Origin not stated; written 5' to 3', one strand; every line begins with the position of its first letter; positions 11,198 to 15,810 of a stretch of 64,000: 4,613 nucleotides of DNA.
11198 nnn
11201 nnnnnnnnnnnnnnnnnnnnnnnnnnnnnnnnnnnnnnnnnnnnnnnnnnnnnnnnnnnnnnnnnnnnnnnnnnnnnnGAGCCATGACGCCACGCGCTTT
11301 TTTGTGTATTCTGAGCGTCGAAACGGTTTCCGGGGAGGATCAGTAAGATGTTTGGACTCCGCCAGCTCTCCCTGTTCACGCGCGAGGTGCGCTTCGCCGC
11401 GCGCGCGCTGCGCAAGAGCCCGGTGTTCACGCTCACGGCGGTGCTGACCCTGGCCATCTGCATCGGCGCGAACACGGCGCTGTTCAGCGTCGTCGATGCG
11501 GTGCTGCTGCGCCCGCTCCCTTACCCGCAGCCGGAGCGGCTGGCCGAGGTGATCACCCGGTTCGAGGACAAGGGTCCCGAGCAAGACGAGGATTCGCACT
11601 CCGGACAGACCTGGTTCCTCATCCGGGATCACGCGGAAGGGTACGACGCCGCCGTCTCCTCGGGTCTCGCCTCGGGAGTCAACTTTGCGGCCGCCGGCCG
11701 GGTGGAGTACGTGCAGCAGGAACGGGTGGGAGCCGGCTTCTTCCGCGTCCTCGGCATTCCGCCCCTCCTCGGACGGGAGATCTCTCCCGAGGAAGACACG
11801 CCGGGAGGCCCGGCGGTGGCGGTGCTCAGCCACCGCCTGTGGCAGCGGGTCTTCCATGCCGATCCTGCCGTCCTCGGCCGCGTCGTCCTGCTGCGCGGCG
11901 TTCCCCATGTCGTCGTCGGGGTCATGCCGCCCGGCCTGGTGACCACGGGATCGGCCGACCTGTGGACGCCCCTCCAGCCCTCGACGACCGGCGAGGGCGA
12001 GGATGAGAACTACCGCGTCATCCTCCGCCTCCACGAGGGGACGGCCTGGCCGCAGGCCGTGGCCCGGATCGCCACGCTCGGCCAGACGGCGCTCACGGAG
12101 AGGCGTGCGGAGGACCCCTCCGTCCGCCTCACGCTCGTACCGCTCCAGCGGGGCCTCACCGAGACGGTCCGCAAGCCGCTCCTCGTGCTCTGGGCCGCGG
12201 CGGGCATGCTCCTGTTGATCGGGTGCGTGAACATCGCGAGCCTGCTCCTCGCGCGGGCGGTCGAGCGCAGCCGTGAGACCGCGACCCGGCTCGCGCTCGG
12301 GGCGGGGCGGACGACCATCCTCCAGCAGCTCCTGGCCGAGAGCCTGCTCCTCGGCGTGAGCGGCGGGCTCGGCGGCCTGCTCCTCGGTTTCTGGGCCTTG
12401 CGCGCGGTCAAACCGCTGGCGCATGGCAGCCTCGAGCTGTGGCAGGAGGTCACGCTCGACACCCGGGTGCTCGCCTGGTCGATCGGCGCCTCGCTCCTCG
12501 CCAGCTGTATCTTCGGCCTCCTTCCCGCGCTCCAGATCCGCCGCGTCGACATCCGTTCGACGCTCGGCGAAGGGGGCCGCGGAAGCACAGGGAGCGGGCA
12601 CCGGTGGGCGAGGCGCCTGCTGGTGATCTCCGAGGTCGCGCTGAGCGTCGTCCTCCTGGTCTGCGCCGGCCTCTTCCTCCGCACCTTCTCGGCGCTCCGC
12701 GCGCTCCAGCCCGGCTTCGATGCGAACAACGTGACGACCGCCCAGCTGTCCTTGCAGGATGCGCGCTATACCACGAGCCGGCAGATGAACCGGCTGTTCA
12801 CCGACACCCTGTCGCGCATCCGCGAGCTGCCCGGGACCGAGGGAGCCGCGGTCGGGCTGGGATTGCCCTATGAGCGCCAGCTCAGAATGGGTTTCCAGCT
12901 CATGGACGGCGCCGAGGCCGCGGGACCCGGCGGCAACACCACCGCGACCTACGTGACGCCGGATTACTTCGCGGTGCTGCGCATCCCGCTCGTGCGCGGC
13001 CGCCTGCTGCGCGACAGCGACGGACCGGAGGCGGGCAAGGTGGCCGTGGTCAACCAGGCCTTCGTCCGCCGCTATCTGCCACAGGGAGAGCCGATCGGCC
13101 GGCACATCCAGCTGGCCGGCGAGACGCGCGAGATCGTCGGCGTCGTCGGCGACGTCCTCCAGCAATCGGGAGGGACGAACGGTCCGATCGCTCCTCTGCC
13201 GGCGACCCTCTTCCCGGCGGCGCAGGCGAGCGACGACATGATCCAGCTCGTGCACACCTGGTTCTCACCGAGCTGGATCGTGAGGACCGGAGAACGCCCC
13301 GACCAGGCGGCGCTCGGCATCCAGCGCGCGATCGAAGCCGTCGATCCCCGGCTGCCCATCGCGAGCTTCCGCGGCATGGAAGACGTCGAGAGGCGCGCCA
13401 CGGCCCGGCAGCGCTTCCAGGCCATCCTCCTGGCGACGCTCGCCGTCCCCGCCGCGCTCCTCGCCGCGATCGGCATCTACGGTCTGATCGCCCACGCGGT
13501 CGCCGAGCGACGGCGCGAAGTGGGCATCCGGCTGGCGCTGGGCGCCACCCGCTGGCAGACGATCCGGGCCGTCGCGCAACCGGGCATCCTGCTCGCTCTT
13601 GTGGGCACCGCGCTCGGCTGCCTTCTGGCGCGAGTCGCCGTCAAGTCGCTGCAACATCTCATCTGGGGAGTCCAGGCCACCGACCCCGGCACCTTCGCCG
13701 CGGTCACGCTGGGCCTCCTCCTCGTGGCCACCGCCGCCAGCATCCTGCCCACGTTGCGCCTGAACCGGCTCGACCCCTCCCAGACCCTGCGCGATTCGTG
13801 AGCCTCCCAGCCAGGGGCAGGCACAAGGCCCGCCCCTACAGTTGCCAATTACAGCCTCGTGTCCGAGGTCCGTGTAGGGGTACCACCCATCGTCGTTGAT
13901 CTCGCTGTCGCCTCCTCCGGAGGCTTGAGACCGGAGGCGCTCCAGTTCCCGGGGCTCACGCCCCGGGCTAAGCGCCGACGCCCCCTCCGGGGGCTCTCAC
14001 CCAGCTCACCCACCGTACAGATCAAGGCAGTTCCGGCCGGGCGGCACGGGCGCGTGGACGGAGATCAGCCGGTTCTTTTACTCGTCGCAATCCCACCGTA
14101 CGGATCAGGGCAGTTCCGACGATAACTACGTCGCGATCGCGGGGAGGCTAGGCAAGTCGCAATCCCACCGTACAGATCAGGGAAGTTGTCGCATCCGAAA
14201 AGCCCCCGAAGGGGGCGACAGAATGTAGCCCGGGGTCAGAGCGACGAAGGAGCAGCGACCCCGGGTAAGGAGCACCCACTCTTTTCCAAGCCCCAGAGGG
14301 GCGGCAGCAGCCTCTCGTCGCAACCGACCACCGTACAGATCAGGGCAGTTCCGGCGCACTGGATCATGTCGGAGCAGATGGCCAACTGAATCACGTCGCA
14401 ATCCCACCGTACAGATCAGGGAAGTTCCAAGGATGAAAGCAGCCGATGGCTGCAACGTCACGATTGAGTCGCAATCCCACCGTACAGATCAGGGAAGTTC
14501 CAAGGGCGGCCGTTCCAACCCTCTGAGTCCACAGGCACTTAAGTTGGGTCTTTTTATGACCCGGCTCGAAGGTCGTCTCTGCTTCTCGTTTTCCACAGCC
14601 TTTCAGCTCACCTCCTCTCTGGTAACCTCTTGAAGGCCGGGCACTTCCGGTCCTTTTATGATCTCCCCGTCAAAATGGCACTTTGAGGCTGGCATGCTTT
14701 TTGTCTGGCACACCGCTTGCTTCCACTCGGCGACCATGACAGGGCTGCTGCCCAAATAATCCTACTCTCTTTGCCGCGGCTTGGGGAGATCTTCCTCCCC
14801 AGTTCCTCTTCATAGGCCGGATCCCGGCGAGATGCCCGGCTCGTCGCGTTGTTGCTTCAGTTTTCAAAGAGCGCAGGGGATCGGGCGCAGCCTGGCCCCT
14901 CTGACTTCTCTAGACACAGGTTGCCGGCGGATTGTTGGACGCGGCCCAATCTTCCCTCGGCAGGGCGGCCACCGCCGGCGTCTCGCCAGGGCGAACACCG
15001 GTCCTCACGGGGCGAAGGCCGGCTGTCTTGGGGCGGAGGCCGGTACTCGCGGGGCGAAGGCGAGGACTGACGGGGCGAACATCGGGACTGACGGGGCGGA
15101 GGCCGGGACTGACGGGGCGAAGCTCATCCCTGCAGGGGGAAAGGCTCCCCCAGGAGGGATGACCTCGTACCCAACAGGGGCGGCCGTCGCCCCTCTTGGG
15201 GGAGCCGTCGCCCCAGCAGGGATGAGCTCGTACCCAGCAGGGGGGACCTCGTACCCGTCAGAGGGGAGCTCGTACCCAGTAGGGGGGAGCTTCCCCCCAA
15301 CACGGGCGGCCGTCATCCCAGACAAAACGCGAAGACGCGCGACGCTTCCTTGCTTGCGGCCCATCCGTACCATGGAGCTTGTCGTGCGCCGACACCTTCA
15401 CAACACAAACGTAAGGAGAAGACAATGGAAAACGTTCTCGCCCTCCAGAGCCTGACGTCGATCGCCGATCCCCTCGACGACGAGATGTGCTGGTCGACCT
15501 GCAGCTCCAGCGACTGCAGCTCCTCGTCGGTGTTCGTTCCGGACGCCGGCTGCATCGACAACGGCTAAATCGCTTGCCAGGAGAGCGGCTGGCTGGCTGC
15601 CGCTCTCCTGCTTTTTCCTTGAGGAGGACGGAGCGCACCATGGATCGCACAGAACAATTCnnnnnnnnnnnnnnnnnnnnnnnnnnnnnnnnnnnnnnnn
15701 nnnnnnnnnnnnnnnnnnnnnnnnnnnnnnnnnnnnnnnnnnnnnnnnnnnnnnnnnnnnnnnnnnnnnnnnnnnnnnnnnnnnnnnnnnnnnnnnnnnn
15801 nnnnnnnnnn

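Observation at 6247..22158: Two-operon class III (LanKC) lanthipeptide cluster with a duplicated precursor, split by a permease gene and a CRISPR array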

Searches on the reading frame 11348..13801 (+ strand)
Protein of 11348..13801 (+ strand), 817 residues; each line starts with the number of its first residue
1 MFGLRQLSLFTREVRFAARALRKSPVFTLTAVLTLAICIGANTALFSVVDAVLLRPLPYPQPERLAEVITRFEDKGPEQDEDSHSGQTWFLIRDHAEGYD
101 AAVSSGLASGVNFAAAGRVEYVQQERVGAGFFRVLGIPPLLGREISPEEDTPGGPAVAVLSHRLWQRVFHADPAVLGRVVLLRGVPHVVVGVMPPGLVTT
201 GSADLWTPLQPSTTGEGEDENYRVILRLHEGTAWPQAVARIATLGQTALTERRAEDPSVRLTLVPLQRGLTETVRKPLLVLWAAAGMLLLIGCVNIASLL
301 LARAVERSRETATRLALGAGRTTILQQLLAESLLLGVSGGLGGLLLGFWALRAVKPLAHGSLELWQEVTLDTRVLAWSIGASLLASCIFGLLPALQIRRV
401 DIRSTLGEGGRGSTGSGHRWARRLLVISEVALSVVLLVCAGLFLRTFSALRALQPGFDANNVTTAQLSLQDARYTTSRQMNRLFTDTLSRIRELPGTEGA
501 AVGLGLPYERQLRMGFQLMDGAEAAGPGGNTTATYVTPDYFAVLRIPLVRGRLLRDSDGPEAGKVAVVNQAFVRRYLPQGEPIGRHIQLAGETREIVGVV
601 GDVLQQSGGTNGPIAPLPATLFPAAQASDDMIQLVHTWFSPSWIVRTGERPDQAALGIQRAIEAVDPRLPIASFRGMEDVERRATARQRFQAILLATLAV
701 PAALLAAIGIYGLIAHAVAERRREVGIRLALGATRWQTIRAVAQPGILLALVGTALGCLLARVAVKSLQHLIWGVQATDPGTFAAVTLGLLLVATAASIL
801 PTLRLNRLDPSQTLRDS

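Call 7: search_protein_families(library=pfam, proteins=[window:11348-13801:+], max_evalue=0.01)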
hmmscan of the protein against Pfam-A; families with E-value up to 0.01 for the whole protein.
window:11348-13801:+ (817 aa): 2 families
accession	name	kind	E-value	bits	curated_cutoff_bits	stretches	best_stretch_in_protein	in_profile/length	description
PF12704.14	MacB_PCD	-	5.4e-38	131.8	27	2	28-243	1-206/207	MacB-like periplasmic core domain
PF02687.27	FtsX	-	7.6e-29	100.6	25.5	2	700-810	5-120/120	FtsX-like permease C-terminal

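Call 28: search_protein_families(library=ncbifam, proteins=[window:11348-13801:+], max_evalue=0.001)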
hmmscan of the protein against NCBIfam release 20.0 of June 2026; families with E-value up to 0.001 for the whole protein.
window:11348-13801:+ (817 aa): 4 families
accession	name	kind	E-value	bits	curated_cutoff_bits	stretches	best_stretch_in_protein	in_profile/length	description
TIGR03434.1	ADOP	subfamily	1.8e-234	780.4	622.3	1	11-816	2-802/803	ADOP family duplicated permease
NF007826.0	PRK10535.1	equivalog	1e-27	96.7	966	2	123-401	368-640/648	macrolide ABC transporter ATP-binding protein/permease MacB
TIGR02212.1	lolCE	equivalog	0.00012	21.1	362.45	0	288-359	276-347/411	lipoprotein-releasing ABC transporter permease subunit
NF038008.1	ABC_perm_DarB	equivalog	0.00054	18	700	0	277-473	272-463/777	darobactin export ABC transporter permease subunit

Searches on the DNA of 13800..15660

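Call 36: search_rna_families(source=window, start=13800, end=15660, threshold=evalue, max_evalue=1)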
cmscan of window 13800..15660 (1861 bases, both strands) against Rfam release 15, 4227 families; matches with E-value up to 1: 8.
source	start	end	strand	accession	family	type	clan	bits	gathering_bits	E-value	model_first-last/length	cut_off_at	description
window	15119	15229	+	RF04119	MIR1858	Gene; miRNA;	-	37.1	137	0.00034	1-197/197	no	MIR1858 microRNA precursor family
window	13948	13995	+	RF01687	Acido-Lenti-1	Gene; sRNA;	-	36.3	37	4.1e-06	1-46/46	no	Acido-Lenti-1 RNA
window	15120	15230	-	RF04119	MIR1858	Gene; miRNA;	-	35.4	137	0.00083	1-197/197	no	MIR1858 microRNA precursor family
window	15122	15227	+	RF02000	MIR1846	Gene; miRNA;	-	30.5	77.5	0.0019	1-110/110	no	MIR1846 microRNA precursor family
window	15131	15218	-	RF03349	mir-3151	Gene; miRNA;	-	29.8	83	0.016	1-85/85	no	mir-3151 microRNA precursor family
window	15133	15216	-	RF00988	mir-657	Gene; miRNA;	-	21.3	69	0.49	1-86/86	no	mir-657 microRNA precursor family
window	14201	14234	-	RF01687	Acido-Lenti-1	Gene; sRNA;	-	20.4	37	0.087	1-46/46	no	Acido-Lenti-1 RNA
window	15563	15640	+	RF01698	Chloroflexi-1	Gene; sRNA;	-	20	80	0.53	1-84/84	no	Chloroflexi-1 RNA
